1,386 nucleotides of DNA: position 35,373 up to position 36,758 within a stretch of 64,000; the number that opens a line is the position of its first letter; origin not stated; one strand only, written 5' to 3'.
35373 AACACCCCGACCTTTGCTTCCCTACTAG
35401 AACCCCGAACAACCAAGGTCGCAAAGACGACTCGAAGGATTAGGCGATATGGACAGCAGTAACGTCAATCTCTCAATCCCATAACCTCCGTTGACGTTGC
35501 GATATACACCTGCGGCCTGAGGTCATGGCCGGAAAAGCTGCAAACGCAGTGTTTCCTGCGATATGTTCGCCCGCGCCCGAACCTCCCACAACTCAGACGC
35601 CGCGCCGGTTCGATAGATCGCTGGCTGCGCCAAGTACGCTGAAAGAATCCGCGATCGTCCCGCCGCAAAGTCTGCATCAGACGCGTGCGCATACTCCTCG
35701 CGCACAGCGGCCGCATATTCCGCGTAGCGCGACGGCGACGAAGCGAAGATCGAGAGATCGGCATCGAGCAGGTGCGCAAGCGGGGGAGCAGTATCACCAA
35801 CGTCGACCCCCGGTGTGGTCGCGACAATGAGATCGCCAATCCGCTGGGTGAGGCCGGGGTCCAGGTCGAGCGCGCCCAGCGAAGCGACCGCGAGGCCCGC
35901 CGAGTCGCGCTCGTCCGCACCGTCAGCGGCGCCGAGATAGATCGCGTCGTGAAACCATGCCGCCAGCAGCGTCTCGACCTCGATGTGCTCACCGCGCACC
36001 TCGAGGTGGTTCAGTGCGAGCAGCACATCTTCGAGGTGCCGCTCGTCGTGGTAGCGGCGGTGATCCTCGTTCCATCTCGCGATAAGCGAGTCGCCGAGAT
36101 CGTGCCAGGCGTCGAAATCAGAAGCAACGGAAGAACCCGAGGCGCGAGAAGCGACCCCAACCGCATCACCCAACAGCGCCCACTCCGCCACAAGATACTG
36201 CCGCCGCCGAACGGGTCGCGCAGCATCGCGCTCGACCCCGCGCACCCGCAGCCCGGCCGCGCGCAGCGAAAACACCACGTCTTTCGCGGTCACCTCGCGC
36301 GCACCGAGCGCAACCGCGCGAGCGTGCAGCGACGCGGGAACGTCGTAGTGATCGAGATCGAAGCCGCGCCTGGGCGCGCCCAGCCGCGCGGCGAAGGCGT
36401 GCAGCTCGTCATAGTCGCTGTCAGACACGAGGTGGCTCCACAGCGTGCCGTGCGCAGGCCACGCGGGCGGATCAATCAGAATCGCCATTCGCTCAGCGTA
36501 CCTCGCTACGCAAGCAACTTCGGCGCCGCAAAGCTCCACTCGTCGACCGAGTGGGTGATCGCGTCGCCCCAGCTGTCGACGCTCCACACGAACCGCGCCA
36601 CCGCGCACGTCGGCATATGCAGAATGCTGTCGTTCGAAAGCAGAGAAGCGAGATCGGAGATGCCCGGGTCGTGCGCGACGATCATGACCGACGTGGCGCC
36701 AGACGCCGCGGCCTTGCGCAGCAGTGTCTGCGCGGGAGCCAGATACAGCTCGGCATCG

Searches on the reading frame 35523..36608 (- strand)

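Call 13: search_protein_families(library=padloc, proteins=[window:35523-36608:-], max_evalue=0.001)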
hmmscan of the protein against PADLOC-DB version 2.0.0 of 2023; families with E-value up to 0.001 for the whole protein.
window:35523-36608:- (361 aa): 0 families

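Call 69: search_protein_families(library=pfam, proteins=[window:35523-36608:-], max_evalue=0.001)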
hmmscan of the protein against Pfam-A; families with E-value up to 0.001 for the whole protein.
window:35523-36608:- (361 aa): 1 family
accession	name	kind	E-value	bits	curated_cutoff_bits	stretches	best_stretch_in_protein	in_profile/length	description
PF13223.11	DUF4031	-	1e-31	109.4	25.6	1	43-117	1-75/76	Protein of unknown function (DUF4031)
